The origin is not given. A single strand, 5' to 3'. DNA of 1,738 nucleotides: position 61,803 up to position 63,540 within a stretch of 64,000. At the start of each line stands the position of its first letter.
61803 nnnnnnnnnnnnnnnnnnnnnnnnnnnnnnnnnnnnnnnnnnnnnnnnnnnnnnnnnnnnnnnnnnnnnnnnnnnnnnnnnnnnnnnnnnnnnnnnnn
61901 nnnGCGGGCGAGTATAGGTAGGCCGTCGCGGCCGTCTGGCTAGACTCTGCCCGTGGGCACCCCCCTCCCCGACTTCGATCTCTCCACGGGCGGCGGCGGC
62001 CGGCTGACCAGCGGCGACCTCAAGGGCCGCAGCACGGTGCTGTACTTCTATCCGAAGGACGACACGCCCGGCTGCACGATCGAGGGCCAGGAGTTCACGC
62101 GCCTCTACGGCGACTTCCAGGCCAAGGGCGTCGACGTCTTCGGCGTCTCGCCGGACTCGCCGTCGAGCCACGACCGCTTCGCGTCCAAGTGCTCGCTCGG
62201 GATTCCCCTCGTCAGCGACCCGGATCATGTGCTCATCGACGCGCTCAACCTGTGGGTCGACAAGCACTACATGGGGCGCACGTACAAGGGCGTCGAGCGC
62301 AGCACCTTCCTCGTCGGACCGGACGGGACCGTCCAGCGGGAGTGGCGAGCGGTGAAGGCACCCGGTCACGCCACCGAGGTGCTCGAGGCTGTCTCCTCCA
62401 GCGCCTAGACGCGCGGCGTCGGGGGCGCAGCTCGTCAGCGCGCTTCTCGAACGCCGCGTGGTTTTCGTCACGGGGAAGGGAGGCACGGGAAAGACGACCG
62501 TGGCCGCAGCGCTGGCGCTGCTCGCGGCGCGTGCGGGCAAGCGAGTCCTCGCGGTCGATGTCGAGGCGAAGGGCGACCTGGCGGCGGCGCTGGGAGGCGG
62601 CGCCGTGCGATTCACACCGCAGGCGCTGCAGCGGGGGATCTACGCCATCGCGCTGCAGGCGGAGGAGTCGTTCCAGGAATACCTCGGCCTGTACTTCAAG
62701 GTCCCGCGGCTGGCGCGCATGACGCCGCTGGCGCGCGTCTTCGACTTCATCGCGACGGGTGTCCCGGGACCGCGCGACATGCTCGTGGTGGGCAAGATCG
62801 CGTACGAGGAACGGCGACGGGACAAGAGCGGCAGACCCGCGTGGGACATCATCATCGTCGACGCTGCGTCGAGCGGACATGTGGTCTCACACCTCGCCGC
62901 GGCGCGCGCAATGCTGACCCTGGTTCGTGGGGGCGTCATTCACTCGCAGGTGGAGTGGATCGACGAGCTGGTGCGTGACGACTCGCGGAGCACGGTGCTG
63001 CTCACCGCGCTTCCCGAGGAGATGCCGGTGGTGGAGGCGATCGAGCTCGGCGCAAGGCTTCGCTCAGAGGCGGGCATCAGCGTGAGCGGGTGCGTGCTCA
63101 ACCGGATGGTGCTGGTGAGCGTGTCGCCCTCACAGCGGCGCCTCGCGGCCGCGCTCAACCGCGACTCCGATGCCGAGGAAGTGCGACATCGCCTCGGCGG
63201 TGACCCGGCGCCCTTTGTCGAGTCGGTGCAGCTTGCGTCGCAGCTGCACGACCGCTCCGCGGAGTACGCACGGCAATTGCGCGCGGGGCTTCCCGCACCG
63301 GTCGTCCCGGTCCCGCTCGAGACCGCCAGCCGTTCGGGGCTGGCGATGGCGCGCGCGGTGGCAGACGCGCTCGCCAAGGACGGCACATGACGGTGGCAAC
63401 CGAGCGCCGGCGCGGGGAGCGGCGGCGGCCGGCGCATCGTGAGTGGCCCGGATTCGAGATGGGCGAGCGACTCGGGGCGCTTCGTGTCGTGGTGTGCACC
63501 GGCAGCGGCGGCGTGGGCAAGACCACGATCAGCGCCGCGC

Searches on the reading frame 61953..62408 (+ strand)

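Call 22: search_protein_families(library=pfam, proteins=[window:61953-62408:+], max_evalue=0.01)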
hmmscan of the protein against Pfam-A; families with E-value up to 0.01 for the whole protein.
window:61953-62408:+ (151 aa): 3 families
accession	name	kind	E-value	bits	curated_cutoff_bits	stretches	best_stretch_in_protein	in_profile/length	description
PF00578.27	AhpC-TSA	-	1.4e-33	115.9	26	1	2-128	2-122/124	AhpC/TSA family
PF08534.16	Redoxin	-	2.2e-14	53.9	26.6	1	2-128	3-129/148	Redoxin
PF13911.12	AhpC-TSA_2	-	8.3e-05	23.4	27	1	49-121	3-56/114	AhpC/TSA antioxidant enzyme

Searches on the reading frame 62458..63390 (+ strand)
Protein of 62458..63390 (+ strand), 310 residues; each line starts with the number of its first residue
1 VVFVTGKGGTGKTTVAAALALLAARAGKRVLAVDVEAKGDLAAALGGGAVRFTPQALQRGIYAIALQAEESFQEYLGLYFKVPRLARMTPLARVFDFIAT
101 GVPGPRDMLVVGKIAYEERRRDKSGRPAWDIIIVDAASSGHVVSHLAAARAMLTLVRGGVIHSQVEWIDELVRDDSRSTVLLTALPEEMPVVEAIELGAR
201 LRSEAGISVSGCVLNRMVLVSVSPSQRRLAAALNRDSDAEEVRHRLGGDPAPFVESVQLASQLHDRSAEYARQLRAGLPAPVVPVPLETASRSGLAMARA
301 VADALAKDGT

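Call 67: find_encoding_contigs(protein=window:62458-63390:+, flank=10000, max_places=3)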
Protein window:62458-63390:+ (310 aa): 1 contig read that carries it; 1 place shown.
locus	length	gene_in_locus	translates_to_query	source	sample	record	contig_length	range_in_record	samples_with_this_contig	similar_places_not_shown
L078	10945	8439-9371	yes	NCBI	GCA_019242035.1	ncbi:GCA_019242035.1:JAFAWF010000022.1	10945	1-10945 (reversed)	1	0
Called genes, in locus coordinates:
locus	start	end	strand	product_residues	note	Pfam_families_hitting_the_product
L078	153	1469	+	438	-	PF00909:Ammonium_transp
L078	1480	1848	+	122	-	PF00543:P-II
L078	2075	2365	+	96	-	PF13237:Fer4_10, PF13247:Fer4_11 (weak), PF14697:Fer4_21 (weak), PF25160:LdpA_Fe-S-bd (weak), PF12838:Fer4_7 (weak), PF13187:Fer4_9 (weak), PF12797:Fer4_2 (weak), PF00037:Fer4, +2 more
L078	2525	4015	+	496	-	PF03951:Gln-synt_N, PF00120:Gln-synt_C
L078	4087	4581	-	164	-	PF00583:Acetyltransf_1, PF21926:FeeM (faint), PF13673:Acetyltransf_10, PF13508:Acetyltransf_7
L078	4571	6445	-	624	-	PF13292:DXP_synthase_N, PF00676:E1_dh (faint), PF02775:TPP_enzyme_C (faint), PF02779:Transket_pyr, PF02780:Transketolase_C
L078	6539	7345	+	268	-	PF13369:Transglut_core2, PF13371:TPR_9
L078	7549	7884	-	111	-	-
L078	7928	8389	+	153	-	PF00578:AhpC-TSA, PF08534:Redoxin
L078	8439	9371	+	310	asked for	PF01656:CbiA, PF02374:ArsA_ATPase, PF13614:AAA_31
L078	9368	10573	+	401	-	PF03308:MeaB (faint), PF01656:CbiA, PF02374:ArsA_ATPase, PF10609:ParA (faint), PF13614:AAA_31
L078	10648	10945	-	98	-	?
